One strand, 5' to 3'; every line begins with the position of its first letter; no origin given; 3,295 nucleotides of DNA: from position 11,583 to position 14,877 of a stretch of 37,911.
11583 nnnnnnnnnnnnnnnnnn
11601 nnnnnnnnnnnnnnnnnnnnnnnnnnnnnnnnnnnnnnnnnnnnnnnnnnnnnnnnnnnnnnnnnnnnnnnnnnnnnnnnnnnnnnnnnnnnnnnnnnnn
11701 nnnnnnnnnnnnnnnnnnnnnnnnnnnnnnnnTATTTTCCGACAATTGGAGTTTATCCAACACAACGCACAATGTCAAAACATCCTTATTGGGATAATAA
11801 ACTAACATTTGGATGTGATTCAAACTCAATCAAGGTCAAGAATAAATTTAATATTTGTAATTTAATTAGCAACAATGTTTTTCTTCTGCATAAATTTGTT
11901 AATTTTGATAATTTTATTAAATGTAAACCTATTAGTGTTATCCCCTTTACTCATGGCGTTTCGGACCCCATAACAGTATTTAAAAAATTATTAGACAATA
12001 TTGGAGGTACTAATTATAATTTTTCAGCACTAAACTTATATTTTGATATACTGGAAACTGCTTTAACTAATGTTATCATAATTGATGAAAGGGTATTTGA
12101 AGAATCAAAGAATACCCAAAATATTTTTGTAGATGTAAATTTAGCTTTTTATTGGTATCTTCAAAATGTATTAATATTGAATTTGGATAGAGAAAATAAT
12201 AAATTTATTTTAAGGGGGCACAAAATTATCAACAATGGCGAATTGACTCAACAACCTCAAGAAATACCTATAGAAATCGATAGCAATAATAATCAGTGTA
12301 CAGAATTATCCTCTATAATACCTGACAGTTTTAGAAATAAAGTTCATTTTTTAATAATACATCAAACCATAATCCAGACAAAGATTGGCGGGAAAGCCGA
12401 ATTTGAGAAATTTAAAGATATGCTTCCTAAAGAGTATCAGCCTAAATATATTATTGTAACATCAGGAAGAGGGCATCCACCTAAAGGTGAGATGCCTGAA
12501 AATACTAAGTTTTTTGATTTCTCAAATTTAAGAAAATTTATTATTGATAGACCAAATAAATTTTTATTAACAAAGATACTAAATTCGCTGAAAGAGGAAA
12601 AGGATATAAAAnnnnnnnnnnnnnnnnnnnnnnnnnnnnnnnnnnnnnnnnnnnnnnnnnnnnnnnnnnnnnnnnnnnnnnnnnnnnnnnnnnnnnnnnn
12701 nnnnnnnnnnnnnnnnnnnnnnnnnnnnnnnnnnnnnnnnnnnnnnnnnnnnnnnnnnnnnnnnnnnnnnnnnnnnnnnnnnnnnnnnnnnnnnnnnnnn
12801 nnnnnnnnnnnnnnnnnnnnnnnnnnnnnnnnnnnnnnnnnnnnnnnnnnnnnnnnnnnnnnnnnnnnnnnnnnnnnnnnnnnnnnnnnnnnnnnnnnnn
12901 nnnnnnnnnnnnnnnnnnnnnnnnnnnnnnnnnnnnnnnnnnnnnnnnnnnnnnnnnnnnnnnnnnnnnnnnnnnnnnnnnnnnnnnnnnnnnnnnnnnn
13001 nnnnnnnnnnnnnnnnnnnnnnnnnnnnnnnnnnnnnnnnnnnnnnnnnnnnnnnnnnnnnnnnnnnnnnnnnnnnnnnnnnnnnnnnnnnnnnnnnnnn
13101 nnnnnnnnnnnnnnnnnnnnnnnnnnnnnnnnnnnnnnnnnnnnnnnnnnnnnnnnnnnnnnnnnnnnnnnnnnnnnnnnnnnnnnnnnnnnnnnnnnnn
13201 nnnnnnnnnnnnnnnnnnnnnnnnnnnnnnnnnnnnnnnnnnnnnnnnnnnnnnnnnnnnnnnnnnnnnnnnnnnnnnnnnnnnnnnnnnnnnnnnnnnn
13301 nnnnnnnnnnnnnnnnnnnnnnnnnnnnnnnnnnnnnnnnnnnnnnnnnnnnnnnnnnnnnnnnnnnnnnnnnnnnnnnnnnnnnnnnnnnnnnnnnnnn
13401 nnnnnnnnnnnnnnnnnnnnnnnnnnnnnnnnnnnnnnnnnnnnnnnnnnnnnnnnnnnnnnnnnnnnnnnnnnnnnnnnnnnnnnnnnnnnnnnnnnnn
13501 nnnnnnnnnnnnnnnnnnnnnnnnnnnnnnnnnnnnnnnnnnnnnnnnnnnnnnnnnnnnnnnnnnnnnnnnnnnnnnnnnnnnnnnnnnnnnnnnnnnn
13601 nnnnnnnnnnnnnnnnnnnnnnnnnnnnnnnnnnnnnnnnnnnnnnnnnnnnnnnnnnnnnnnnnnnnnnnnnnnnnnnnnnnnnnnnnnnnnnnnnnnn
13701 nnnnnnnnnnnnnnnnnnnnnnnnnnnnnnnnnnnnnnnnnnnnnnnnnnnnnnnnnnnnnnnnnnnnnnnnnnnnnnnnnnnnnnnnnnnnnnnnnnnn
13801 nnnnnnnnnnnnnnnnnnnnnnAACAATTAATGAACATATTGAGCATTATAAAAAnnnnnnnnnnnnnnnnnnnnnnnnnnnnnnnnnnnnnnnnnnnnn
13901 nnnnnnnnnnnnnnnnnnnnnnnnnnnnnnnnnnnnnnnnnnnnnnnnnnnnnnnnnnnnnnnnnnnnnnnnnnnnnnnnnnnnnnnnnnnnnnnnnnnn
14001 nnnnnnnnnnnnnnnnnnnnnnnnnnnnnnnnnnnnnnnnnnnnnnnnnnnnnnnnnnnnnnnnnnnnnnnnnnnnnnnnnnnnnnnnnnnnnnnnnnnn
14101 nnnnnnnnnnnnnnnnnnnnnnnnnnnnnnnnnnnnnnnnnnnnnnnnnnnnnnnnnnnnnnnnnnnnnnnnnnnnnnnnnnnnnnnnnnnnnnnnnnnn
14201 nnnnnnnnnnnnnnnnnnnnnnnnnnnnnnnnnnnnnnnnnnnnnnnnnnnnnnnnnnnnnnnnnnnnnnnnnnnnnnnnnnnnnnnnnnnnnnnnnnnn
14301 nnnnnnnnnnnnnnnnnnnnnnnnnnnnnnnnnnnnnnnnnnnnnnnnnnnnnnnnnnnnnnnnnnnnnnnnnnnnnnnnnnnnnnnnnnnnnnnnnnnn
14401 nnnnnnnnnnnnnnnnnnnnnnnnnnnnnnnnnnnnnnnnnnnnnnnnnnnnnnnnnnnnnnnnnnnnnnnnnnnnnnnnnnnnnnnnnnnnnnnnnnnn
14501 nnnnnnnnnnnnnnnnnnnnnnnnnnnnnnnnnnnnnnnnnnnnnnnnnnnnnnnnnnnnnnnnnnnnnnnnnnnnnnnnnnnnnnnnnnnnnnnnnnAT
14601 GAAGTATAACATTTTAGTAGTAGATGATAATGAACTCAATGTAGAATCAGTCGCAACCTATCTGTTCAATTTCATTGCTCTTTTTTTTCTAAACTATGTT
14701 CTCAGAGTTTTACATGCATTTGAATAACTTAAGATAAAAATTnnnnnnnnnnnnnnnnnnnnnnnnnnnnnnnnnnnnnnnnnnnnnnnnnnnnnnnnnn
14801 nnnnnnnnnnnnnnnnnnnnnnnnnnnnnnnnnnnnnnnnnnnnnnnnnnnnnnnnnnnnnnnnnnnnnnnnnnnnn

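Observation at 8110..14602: Orphan operon built around a ~1170-aa non-canonical histidine-kinase-like GHKL ATPase, plus a methyltransferase-like ORF and two unknown ORFs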

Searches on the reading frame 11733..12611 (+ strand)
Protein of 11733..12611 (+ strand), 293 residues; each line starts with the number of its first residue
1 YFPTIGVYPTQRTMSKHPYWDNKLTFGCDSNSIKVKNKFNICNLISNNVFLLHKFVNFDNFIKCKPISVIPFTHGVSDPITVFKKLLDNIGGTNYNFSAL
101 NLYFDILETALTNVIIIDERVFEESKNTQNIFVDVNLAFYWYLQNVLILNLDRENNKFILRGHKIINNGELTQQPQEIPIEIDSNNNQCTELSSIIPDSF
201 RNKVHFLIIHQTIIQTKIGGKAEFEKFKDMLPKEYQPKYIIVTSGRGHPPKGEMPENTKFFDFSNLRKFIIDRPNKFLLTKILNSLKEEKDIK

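Call 68: predict_structure(alignment_id=A3)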
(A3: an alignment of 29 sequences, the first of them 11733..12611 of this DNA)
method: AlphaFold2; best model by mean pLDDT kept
length: 293 residues; sequences in the alignment: 29
mean_pLDDT: 82.6   pTM: 0.86
mean pLDDT of the five models: 82.6, 82.3, 80.8, 80.8, 79.0
residues with pLDDT >= 90: 155; 70-90: 76; 50-70: 22; < 50: 40
segments of 3 or more residues with pLDDT < 50: 1-39
pLDDT, mean of each block of 10 residues (from residue 1): 41 42 42 46 65 86 86 85 77 73 89 97 97 96 96 92 88 93 71 86 96 97 93 94 96 94 97 96 91 59
secondary structure, 60 per line:
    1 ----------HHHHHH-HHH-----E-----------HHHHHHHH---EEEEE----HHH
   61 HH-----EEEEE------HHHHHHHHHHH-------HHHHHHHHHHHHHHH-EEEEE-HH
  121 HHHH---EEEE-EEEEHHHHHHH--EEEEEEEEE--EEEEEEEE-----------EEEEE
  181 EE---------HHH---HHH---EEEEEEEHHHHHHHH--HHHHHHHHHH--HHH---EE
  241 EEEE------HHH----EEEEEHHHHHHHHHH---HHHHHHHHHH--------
elements in order: H11-16 H38-45 E49-53 H58-62 E68-72 H79-89 H97-111 E113-117 H119-124 E128-131 E133-136 H137-143 E146-154 E157-164 E176-182 E204-210 H211-218 H221-230 E239-244 E258-262 H263-272 H276-285

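Call 71: fold_search(model_id=the predicted structure, library=pdb)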
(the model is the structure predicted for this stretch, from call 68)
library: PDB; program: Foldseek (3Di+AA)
matches with E <= 10: 511; with E <= 0.001: 0
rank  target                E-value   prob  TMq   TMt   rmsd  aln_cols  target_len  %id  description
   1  9fp0_E                3.9e-02  0.08  0.15  0.10  25.7       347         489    7  Cryo-EM structure of the 'crown'less Bcs macrocomplex for E. coli cellulose secretion in non-saturating c-di-GMP (loca (released 2024-10-16)
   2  9fnn_E                4.4e-02  0.06  0.11  0.08  19.9       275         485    9  Cryo-EM structure of the c-di-GMP-saturated 'crown'less Bcs macrocomplex for cellulose secretion in E. coli (released 2024-10-16)
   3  3wg9_A                4.7e-02  0.28  0.24  0.30  12.8       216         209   14  Crystal structure of RSP, a Rex-family repressor (released 2014-08-13)
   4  9fo7_E                4.7e-02  0.07  0.13  0.09  20.1       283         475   10  Cryo-EM structure of the BcsE2F2 regulatory subcomplex from the E. coli Bcs macrocomplex for cellulose secretion (loca (released 2024-10-16)
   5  4gt8                  6.4e-02  0.12  0.10  0.18  11.5        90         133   14  Crystal Structure of the Catalytic and ATP-binding Domain from VraS in Complex with ADP (released 2013-08-28)
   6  3ch5_A                6.8e-02  0.13  0.16  0.22  12.7       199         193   10  The crystal structure of the RanGDP-Nup153ZnF2 complex (released 2008-07-01)
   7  3wg9_C                9.9e-02  0.23  0.25  0.31  12.1       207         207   12  Crystal structure of RSP, a Rex-family repressor (released 2014-08-13)
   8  8idt_4                9.9e-02  0.20  0.24  0.14  14.7       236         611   10  human nuclear pre-60S ribosomal particle - State G (released 2023-08-09)
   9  6n9j_A                1.1e-01  0.16  0.18  0.16  10.8       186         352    6  X-ray structure of a secreted C11 cysteine protease from Bacteroides thetaiotaomicron in complex with an irreversible  (released 2019-12-11)
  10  3wg9_B                1.4e-01  0.15  0.24  0.29  11.7       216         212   13  Crystal structure of RSP, a Rex-family repressor (released 2014-08-13)
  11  8p3i_B                1.5e-01  0.09  0.20  0.25  19.3       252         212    9  Fusion hSlp2-a_Rab27A bound to covalent hit fragment IMP-1721 (released 2024-11-20)
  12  3wg9_D                1.6e-01  0.15  0.23  0.29  11.8       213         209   15  Crystal structure of RSP, a Rex-family repressor (released 2014-08-13)
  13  6swk                  1.6e-01  0.07  0.10  0.14  17.1       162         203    9  The kinase domain of GanS, a histidine kinase from Geobacillus stearothermophilus (released 2020-10-14)
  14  1xtt_B                1.7e-01  0.20  0.17  0.22   7.7       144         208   13  Sulfolobus solfataricus uracil phosphoribosyltransferase in complex with uridine 5'-monophosphate (UMP) (released 2005-02-08)
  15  7cch                  2.0e-01  0.07  0.10  0.13  13.3       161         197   12  Acinetobacter baumannii histidine kinase AdeS (released 2021-06-23)
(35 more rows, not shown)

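Call 80: search_solved_structures(query=A3, max_evalue=10)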
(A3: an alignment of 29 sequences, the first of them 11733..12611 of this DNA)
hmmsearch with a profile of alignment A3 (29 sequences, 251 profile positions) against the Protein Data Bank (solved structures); distinct sequences matched with E-value up to 10: 0.

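Call 81: search_protein_representatives(alignment_id=A3)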
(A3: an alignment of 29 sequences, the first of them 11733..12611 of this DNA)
Query: 29 sequences, 251 profile positions. Proteins with E-value up to 0.001 (for the whole library): 2908; up to 1e-10: 2406; up to 1e-30: 442. The best 150 are listed.
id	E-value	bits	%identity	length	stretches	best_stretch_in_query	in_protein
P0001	1.6e-59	217.8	-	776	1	3-250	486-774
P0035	8.5e-59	215.4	-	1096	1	14-249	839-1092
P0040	1.5e-57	211.4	-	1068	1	2-250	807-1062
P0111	7.2e-56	205.8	-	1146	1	4-250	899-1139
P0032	9.0e-56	205.5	-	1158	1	15-250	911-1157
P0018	5.0e-55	203.1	-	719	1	14-247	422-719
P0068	5.0e-55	203.1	-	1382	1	3-249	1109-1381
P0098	5.8e-54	199.6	-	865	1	3-248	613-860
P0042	7.0e-54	199.3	-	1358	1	4-249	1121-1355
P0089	1.8e-53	197.9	-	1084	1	5-249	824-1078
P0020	2.2e-53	197.7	-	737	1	26-247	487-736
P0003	6.7e-53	196.1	-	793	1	8-250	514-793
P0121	2.0e-51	191.2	-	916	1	14-249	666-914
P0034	1.6e-50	188.3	-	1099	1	2-250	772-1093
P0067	1.7e-50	188.3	-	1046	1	5-248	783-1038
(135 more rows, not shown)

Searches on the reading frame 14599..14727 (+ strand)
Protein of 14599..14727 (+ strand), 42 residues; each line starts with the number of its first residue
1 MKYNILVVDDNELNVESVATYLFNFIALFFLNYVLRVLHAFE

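Call 59: search_protein_families(library=pfam, max_evalue=0.001, proteins=[window:14599-14727:+])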
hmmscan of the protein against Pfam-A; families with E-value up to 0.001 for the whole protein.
window:14599-14727:+ (42 aa): 0 families
